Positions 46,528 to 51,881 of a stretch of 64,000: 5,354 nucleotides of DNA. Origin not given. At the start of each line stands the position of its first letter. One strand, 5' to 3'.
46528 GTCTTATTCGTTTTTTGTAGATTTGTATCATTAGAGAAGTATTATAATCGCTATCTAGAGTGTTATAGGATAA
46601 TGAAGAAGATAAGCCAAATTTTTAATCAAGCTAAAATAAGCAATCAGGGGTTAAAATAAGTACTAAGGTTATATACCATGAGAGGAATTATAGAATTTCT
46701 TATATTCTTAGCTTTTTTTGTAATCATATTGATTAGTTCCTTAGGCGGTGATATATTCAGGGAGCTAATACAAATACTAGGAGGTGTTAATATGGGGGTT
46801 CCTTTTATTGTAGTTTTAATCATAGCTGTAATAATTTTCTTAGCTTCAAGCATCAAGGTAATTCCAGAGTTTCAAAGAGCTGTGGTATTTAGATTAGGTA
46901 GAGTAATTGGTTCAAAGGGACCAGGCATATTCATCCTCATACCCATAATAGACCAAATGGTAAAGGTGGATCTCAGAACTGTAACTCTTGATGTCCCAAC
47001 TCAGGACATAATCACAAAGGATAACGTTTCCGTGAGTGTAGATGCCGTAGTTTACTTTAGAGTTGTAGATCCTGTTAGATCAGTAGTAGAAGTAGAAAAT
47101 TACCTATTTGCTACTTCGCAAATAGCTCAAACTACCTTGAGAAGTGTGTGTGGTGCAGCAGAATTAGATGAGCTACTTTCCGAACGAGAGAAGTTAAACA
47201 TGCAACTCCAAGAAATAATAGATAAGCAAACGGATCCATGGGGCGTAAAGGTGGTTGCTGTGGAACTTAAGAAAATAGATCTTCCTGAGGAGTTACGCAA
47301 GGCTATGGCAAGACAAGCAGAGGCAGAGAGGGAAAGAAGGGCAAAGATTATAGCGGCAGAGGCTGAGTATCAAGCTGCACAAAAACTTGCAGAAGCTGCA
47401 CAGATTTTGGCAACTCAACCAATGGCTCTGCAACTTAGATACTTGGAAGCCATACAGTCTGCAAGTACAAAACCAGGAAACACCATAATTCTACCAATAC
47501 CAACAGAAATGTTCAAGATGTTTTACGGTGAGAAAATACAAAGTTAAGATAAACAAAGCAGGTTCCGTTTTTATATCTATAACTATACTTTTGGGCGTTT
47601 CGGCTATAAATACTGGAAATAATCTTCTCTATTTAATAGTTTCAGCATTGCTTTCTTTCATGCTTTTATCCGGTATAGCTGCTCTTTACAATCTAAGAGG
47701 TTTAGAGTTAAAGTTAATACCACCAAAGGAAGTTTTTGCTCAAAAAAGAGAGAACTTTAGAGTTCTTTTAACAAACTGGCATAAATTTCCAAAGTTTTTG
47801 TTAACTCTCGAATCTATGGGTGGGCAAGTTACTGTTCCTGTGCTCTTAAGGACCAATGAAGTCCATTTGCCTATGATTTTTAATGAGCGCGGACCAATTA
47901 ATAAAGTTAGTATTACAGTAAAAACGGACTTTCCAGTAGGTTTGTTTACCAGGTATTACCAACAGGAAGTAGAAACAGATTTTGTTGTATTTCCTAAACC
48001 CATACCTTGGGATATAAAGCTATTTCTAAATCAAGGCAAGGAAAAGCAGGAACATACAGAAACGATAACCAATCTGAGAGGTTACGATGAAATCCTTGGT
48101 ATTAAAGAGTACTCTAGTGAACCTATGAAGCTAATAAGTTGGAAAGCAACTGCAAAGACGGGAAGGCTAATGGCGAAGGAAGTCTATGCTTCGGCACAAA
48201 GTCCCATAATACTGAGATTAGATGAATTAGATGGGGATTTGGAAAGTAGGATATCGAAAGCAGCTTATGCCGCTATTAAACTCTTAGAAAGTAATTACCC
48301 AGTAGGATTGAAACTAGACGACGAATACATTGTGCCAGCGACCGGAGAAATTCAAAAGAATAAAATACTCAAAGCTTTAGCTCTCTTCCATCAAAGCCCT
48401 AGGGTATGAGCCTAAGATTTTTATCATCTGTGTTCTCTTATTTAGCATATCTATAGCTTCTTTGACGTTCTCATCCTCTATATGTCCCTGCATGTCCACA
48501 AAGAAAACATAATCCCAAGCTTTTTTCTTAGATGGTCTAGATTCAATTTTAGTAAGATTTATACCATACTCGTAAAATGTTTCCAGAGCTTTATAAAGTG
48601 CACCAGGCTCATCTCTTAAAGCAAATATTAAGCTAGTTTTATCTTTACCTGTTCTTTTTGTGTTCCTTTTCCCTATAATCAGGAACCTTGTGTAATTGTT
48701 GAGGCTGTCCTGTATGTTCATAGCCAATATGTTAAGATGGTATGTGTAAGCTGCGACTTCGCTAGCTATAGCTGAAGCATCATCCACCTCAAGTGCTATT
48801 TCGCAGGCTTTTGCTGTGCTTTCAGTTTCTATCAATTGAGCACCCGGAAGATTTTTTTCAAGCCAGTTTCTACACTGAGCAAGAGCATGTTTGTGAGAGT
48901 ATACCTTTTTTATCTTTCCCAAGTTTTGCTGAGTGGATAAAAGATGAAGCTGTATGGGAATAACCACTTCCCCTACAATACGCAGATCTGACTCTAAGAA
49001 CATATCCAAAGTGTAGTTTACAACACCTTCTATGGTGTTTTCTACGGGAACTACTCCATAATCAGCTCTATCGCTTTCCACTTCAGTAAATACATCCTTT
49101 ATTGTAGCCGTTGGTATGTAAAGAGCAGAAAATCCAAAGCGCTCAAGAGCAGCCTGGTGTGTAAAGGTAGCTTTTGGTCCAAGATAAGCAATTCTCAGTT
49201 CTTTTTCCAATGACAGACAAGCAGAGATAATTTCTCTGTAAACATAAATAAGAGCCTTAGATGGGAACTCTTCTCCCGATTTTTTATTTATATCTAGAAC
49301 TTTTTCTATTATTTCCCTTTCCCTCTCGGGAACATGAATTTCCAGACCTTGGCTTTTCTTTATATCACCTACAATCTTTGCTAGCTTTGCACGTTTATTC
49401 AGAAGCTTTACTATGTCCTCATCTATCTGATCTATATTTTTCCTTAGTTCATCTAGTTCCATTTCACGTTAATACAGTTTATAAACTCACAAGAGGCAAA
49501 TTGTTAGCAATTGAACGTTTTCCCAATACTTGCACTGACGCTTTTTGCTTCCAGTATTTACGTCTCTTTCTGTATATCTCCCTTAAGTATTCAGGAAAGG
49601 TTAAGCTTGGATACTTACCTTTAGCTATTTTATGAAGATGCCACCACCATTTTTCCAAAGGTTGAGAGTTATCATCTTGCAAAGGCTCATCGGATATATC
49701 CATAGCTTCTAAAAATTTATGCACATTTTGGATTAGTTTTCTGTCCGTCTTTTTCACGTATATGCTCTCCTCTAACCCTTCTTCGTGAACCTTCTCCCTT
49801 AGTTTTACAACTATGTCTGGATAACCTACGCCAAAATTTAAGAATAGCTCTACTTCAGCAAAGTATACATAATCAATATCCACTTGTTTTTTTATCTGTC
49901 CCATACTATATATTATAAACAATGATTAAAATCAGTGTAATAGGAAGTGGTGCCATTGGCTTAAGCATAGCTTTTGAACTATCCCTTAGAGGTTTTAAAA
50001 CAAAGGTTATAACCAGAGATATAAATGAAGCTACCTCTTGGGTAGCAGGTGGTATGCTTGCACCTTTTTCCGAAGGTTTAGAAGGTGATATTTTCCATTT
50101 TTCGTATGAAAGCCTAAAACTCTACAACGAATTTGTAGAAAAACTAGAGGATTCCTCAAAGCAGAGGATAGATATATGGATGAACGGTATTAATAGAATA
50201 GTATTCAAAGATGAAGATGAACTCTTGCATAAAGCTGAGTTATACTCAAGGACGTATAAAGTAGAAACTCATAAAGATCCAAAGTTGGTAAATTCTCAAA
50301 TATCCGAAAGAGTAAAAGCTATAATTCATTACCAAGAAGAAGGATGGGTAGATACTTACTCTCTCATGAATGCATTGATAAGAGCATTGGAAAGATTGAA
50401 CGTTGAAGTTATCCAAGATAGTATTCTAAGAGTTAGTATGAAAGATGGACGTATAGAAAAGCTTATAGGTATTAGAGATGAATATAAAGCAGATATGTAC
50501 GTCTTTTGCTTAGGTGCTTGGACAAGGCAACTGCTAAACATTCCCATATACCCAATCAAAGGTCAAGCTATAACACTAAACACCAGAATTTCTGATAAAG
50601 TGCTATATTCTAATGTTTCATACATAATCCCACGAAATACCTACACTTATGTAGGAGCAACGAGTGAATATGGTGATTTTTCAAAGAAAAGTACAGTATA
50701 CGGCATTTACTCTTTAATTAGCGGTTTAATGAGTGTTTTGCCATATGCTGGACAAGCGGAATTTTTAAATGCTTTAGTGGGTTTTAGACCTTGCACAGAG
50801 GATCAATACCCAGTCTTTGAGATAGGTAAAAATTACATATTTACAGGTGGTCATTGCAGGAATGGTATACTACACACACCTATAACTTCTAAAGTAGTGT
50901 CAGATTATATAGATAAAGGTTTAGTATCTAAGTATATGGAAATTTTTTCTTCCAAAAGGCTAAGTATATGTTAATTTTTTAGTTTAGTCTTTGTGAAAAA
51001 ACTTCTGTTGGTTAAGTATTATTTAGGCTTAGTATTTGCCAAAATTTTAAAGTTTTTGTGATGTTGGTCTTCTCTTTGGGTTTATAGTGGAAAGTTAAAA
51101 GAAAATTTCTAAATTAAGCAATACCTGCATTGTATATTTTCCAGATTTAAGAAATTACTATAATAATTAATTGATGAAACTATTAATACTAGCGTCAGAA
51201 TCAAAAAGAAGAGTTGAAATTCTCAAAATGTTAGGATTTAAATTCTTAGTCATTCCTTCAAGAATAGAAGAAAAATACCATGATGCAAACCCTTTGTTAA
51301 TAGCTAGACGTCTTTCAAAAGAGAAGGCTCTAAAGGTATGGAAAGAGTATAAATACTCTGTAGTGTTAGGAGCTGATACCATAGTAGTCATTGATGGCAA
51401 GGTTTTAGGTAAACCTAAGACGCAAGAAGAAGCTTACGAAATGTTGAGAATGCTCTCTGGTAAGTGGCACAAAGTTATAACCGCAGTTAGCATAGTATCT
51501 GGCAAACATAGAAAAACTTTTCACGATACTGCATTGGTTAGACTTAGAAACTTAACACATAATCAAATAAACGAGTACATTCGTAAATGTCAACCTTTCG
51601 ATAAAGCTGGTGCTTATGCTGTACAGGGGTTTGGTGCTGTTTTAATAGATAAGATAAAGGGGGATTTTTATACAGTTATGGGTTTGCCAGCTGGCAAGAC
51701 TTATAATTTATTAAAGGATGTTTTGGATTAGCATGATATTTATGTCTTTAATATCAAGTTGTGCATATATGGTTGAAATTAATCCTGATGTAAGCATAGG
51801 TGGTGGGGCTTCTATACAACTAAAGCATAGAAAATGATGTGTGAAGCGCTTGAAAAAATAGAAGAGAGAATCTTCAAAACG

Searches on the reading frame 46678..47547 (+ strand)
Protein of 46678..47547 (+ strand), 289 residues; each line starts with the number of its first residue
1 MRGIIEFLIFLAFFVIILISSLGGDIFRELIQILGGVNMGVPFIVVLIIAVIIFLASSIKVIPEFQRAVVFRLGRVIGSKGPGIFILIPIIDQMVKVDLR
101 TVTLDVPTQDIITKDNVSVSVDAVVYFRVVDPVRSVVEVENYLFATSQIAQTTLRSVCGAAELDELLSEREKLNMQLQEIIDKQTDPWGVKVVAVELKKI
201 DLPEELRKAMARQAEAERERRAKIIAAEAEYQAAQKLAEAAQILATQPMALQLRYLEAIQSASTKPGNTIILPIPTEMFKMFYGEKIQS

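Call 98: search_protein_families(library=pfam, proteins=[window:46678-47547:+], max_evalue=0.00001)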
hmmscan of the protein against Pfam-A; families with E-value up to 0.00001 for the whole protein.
window:46678-47547:+ (289 aa): 1 family
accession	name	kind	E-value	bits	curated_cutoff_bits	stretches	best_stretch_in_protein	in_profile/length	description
PF01145.31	Band_7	-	2.7e-42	145.2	23.6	1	61-230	2-175/176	SPFH domain / Band 7 family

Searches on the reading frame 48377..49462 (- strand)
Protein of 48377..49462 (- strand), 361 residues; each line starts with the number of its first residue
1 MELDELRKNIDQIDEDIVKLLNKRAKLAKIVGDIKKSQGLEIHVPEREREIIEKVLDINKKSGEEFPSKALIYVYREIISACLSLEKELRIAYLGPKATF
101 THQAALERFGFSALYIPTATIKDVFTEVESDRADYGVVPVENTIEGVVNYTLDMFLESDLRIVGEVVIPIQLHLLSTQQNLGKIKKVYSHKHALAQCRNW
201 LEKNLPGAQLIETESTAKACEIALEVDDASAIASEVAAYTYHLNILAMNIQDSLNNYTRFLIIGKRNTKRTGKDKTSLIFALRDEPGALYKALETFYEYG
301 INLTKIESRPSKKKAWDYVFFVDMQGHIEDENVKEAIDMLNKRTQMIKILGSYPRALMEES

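Call 98: search_protein_families(library=pfam, proteins=[window:48377-49462:-], max_evalue=0.00001)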
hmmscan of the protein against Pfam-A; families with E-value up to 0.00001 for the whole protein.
window:48377-49462:- (361 aa): 3 families
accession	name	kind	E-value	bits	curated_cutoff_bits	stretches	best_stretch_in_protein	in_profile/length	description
PF00800.23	PDT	-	4.5e-65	219.3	25.2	1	91-267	1-180/181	Prephenate dehydratase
PF01817.26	CM_2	-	4.3e-21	75.3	27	1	6-87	1-80/80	Chorismate mutase type II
PF01842.31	ACT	-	6e-13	48.7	27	1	277-337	2-61/66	ACT domain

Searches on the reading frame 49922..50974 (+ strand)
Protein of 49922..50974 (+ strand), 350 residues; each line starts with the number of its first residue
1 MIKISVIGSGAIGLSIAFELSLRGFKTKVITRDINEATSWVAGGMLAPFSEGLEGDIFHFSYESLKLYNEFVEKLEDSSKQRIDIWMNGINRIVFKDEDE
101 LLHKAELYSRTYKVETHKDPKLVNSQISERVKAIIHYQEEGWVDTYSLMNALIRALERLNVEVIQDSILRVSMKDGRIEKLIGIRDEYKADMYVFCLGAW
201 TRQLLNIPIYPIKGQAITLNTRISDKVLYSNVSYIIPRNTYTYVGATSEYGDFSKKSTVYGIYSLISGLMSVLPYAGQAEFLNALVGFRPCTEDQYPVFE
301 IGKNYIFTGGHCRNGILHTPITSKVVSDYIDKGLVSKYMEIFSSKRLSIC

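Call 98: search_protein_families(library=pfam, proteins=[window:49922-50974:+], max_evalue=0.00001)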
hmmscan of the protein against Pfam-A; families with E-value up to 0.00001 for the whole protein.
window:49922-50974:+ (350 aa): 1 family
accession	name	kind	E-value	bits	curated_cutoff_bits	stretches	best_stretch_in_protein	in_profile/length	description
PF01266.30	DAO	-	2e-44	153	27.9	1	4-328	2-352/353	FAD dependent oxidoreductase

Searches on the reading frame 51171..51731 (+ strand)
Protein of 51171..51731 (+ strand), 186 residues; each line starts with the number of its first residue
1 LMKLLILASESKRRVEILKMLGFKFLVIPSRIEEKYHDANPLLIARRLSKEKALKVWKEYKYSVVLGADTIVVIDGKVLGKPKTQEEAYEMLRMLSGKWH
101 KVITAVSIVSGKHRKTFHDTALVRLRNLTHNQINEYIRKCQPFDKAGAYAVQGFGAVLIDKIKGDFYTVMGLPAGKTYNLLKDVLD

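Call 98: search_protein_families(library=pfam, proteins=[window:51171-51731:+], max_evalue=0.00001)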
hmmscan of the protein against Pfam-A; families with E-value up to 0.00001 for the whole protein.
window:51171-51731:+ (186 aa): 1 family
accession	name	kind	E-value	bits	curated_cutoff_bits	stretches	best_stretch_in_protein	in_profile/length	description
PF02545.19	Maf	-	1.6e-58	197.9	27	1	5-183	2-186/187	Maf-like protein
